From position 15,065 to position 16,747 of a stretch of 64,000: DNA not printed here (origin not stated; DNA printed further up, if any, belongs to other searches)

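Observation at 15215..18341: Translationally coupled diheme cytochrome c / His-Met-rich outer-membrane beta-barrel pair, preceded by small His-rich and Cys-rich secreted proteins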

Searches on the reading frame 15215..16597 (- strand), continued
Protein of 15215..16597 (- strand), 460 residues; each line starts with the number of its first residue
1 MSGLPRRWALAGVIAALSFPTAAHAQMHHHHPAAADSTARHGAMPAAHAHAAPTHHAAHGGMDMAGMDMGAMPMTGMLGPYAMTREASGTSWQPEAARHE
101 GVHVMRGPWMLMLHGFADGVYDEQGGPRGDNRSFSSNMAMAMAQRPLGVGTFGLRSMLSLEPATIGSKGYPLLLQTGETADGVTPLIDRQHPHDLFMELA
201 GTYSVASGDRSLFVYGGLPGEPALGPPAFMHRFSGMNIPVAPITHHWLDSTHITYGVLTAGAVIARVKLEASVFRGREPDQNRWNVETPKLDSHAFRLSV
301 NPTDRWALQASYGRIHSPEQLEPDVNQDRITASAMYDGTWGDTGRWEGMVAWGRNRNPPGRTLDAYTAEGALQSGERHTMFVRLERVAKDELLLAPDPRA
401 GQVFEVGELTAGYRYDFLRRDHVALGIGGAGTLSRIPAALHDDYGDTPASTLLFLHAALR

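Call 21: search_protein_representatives(alignment_id=A1)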
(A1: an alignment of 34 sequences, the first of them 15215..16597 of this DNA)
Query: 34 sequences, 457 profile positions. Proteins with E-value up to 0.001 (for the whole library): 4220; up to 1e-10: 2881; up to 1e-30: 1145. The best 150 are listed.
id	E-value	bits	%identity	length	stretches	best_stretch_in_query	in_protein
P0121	7.6e-220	746.9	-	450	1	6-457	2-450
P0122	1.0e-176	604.8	-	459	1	5-454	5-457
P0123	5.8e-172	589.1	-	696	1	24-457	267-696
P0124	4.3e-171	586.2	-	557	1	65-456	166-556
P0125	3.2e-165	566.8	-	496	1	22-456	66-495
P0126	3.7e-159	546.9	-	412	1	50-345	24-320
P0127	6.9e-151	519.6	-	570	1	42-454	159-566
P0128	1.1e-142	492.6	-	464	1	12-454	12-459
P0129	1.3e-141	489.0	-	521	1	50-455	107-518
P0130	6.0e-140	483.5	-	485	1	45-456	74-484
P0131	7.4e-138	476.6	-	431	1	51-374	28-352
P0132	2.3e-137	475.1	-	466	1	16-447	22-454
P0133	1.3e-134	465.9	-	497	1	51-456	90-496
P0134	2.4e-133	461.8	-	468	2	38-395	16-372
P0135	4.7e-133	460.8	-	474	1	55-456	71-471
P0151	1.2e-120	419.9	-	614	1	29-457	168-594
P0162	1.2e-113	396.9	-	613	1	13-454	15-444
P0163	1.9e-113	396.2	-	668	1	34-453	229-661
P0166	7.0e-112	391.0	-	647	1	55-454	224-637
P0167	1.1e-111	390.4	-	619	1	52-454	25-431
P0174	3.6e-110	385.4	-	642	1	54-454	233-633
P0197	9.5e-105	367.5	-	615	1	55-446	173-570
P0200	1.1e-104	367.3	-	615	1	64-452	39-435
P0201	1.3e-104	367.1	-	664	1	69-453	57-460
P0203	9.2e-104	364.2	-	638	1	68-454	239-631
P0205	1.4e-103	363.7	-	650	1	29-454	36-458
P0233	2.5e-99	349.6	-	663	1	46-453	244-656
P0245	1.4e-97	343.9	-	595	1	60-454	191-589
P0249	6.8e-97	341.6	-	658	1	19-453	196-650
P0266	3.8e-95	335.9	-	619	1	58-453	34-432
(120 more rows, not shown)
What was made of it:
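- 15215..16597 (-): 460-aa outer-membrane 16-stranded porin-like barrel; member of a large unannotated family. 4220 clusters at 50% identity (call 21).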

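Call 22: search_protein_families(library=pfam, proteins=[P0123, P0163, P0166, P0174, P0162, P0167, P0201, P0205, P0200, P0266], max_evalue=0.01)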
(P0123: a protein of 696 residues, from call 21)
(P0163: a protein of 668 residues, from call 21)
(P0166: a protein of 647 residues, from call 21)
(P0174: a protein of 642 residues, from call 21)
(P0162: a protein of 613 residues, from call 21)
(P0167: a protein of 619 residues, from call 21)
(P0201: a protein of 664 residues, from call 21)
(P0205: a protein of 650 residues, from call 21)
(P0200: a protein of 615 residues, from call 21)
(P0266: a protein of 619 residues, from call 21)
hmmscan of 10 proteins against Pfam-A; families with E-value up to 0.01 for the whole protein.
P0123 (696 aa): 2 families
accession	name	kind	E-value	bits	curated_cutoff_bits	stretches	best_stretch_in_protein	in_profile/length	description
PF13442.11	Cytochrome_CBB3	-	6.2e-13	49.3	27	1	75-151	5-65/68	Cytochrome C oxidase, cbb3-type, subunit III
PF00034.26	Cytochrom_C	-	0.0049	18.6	21.3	0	76-151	4-83/90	Cytochrome c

P0163 (668 aa): 2 families
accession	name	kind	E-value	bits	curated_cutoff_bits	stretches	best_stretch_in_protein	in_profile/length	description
PF06525.17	SoxE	-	0.00016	21.6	21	1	88-179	41-138/149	Sulfocyanin (SoxE) domain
PF00127.26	Copper-bind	-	0.0011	19.7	21.2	1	95-179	24-98/99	Copper binding proteins, plastocyanin/azurin family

P0166 (647 aa): 0 families

P0174 (642 aa): 0 families

P0162 (613 aa): 1 family
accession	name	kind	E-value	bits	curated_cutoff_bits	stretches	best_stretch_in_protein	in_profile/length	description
PF17830.6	STI1-HOP_DP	-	0.00083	19.7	29.1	0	557-587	1-31/55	STI1/HOP, DP domain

P0167 (619 aa): 2 families
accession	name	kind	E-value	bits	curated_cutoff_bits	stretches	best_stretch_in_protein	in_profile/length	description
PF07382.16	HC2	-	0.0011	19.5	40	1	507-594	63-130/194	Histone H1-like nucleoprotein HC2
PF07642.17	BBP2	-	0.0067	16.1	26.2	0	222-398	135-306/339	Putative beta-barrel porin-2, OmpL-like. bbp2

P0201 (664 aa): 0 families

P0205 (650 aa): 0 families

P0200 (615 aa): 1 family
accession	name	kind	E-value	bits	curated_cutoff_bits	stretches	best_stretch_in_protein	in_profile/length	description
PF17830.6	STI1-HOP_DP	-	0.00016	21.9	29.1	0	559-588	1-30/55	STI1/HOP, DP domain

P0266 (619 aa): 4 families
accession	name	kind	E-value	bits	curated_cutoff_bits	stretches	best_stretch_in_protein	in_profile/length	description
PF13115.11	YtkA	-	3.5e-12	47.2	25.9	1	523-599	7-84/85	YtkA-like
PF05751.16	FixH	-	1.9e-06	28.4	23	1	538-605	73-140/150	FixH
PF09134.16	Invasin_D3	-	0.00051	20.9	33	1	538-602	22-83/98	Invasin, domain 3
PF02369.22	Big_1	-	0.0054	17.2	34.9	0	536-609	17-88/93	Bacterial Ig-like domain (group 1)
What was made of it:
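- On 16-stranded porin fold (OmpF/OprP type): The only trace is a sub-threshold OmpL-like bbp2 hit in one relative (call 22).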

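Call 29: search_protein_families(library=pfam, alignment_id=A2, max_evalue=0.001)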
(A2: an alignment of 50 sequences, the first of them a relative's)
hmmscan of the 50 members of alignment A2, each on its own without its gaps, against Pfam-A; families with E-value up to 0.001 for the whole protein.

A. member 1, P0123 (696 aa): 1 family
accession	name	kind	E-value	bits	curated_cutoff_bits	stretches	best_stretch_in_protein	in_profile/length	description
PF13442.11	Cytochrome_CBB3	-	6.2e-13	49.3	27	1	75-151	5-65/68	Cytochrome C oxidase, cbb3-type, subunit III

B. families by the number of members that match (of 50 scanned): 18 families
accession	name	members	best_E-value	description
PF13442.11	Cytochrome_CBB3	4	3.3e-16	Cytochrome C oxidase, cbb3-type, subunit III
PF13115.11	YtkA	3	3.5e-12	YtkA-like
PF00034.26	Cytochrom_C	3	1.8e-08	Cytochrome c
PF00127.26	Copper-bind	3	3.2e-07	Copper binding proteins, plastocyanin/azurin family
PF13473.12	Cupredoxin_1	2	3.3e-09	Cupredoxin-like domain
PF17830.6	STI1-HOP_DP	2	0.00016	STI1/HOP, DP domain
PF11138.13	DUF2911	1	1e-45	Protein of unknown function (DUF2911)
PF00072.30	Response_reg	1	1.3e-15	Response regulator receiver domain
PF00578.27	AhpC-TSA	1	1.7e-10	AhpC/TSA family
PF04945.19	YHS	1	1.4e-08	YHS domain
PF08534.16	Redoxin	1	3e-08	Redoxin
PF09990.14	DUF2231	1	1.5e-06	Predicted membrane protein (DUF2231)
PF05751.16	FixH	1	1.9e-06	FixH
PF02518.31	HATPase_c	1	2.5e-05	Histidine kinase-, DNA gyrase B-, and HSP90-like ATPase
PF07731.20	Cu-oxidase_2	1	2.7e-05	Multicopper oxidase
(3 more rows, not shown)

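Call 32: find_encoding_contigs(protein=P0001, flank=10000, max_places=2)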
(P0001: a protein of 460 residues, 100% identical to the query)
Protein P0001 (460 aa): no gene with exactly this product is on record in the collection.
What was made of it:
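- Tried and rejected: Looking up the exact window barrel (P0001) for pre-computed neighbour annotation: not on record (call 32).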

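Call 36: find_encoding_contigs(protein=P0003, flank=6000, max_places=1)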
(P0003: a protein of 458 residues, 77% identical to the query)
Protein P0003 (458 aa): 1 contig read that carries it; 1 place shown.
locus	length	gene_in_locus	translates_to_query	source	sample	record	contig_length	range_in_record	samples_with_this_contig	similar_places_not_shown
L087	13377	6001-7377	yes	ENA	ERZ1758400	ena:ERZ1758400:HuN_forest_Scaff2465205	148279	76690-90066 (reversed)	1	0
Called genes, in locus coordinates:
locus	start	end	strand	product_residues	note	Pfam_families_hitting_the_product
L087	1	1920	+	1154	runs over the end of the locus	PF00704:Glyco_hydro_18, PF01522:Polysacc_deac_1, PF13506:Glyco_transf_21, PF00535:Glycos_transf_2, PF10111:Glyco_tranf_2_2 (weak), PF13641:Glyco_tranf_2_3, PF03142:Chitin_synth_2, PF13632:Glyco_trans_2_3, +1 more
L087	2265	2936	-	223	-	-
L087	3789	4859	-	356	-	PF00892:EamA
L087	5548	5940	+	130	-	-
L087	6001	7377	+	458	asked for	-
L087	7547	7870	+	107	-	PF02583:Trns_repr_metal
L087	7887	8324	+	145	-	-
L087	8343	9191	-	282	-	-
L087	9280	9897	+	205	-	PF05724:TPMT (weak), PF13489:Methyltransf_23, PF01209:Ubie_methyltran (weak), PF00891:Methyltransf_2 (faint), PF13847:Methyltransf_31, PF08241:Methyltransf_11, PF08242:Methyltransf_12, PF13649:Methyltransf_25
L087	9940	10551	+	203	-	PF13489:Methyltransf_23 (faint), PF06325:PrmA (weak), PF01209:Ubie_methyltran, PF13847:Methyltransf_31, PF08241:Methyltransf_11, PF08242:Methyltransf_12, PF13649:Methyltransf_25, PF20922:Anamorsin_N (weak), +1 more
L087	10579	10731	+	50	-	-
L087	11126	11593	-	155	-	-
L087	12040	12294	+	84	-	-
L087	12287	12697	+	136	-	-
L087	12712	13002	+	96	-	-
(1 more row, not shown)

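Call 37: find_encoding_contigs(protein=P0008, flank=6000, max_places=1)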
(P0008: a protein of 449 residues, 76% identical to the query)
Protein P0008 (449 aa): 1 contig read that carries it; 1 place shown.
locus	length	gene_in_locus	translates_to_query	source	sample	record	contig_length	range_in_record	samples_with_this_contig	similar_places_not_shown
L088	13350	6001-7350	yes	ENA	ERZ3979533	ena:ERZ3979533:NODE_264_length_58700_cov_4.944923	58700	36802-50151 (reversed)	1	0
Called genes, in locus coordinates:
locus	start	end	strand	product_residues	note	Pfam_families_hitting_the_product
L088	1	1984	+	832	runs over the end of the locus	PF02163:Peptidase_M50 (weak), PF00364:Biotin_lipoyl (faint), PF25917:BSH_RND (faint), PF25973:BSH_CzcB (faint), PF25881:HH_YBHG, PF25954:Beta-barrel_RND_2 (faint), PF25990:Beta-barrel_YknX (weak)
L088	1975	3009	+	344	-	-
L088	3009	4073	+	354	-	PF02388:FemAB, PF13480:Acetyltransf_6, PF02388:FemAB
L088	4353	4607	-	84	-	-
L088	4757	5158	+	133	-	-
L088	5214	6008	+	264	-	PF00034:Cytochrom_C, PF13442:Cytochrome_CBB3 (weak)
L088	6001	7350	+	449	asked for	-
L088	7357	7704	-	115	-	-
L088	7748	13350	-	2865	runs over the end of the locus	PF10091:Glycoamylase, PF06165:GH94_b-supersand, PF17167:Glyco_hydro_94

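Call 38: find_encoding_contigs(protein=P0025, flank=6000, max_places=1)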
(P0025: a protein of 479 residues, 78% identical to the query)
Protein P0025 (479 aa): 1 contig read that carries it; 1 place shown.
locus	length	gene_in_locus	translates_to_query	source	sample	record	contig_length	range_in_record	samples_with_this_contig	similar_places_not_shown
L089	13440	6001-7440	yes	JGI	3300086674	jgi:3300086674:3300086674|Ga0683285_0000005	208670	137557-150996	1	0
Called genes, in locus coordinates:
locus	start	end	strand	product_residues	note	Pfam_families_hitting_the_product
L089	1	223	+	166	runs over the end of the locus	PF02537:CRCB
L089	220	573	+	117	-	PF02641:DUF190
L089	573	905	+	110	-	PF02641:DUF190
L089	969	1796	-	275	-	PF00072:Response_reg (weak), PF00196:GerE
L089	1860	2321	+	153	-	PF00582:Usp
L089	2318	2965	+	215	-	PF04264:YceI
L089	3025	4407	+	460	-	-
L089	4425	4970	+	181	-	PF10604:Polyketide_cyc2, PF03364:Polyketide_cyc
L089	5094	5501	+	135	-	-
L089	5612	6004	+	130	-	-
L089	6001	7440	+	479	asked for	-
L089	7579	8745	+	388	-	PF00070:Pyr_redox (faint), PF01266:DAO (faint), PF07992:Pyr_redox_2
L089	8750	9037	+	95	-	-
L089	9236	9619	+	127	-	PF12802:MarR_2 (weak), PF03965:Penicillinase_R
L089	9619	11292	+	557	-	PF05569:Peptidase_M56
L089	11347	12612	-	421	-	PF07670:Gate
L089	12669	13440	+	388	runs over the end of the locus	-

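Call 39: find_encoding_contigs(protein=P0037, flank=6000, max_places=1)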
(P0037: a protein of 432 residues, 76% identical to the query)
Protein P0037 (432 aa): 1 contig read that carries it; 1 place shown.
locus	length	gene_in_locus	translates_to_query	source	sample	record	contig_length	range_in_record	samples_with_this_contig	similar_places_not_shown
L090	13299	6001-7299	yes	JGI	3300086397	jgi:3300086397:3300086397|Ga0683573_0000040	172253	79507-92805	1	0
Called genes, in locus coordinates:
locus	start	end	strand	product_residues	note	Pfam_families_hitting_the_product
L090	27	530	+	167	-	-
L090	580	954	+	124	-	PF13473:Cupredoxin_1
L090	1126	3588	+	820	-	PF04945:YHS, PF19335:HMBD, PF00122:E1-E2_ATPase, PF00702:Hydrolase, PF08282:Hydrolase_3 (faint)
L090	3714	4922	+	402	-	-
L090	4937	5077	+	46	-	-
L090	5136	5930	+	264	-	PF00034:Cytochrom_C, PF13442:Cytochrome_CBB3 (weak)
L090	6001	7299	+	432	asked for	-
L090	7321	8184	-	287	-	PF13592:HTH_33, PF13358:DDE_3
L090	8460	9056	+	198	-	PF01872:RibD_C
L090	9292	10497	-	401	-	PF13473:Cupredoxin_1 (weak)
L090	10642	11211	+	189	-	PF04542:Sigma70_r2, PF08281:Sigma70_r4_2, PF04545:Sigma70_r4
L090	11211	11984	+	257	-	PF13490:zf-HC2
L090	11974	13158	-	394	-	PF01266:DAO (weak), PF07992:Pyr_redox_2, PF13738:Pyr_redox_3, PF01593:Amino_oxidase (faint), PF13434:Lys_Orn_oxgnase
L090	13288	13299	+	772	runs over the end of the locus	PF00069:Pkinase, PF07714:PK_Tyr_Ser-Thr, PF03109:ABC1 (weak), PF13374:TPR_10 (faint), PF01636:APH (weak), PF07719:TPR_2 (faint), PF13428:TPR_14 (faint), PF14559:TPR_19 (faint), +6 more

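Call 46: search_solved_structures(query=A1, max_evalue=10)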
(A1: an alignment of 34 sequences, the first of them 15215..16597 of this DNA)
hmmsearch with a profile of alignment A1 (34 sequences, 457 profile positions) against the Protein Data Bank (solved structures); distinct sequences matched with E-value up to 10: 2.
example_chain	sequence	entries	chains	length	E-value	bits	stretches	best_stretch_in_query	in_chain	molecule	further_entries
2cc3_A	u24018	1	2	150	0.48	12.4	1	297-358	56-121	PROTEIN VIRB8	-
2ct7_A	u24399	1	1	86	1.3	11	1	298-343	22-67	RING finger protein 31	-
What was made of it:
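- On CopB/PcoB (PF05275): A profile of 34 homologues finds no PcoB chain in the PDB at E up to 10 (call 46).
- Tried and rejected: PDB sequence search with the family profile: only two chance hits (call 46).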
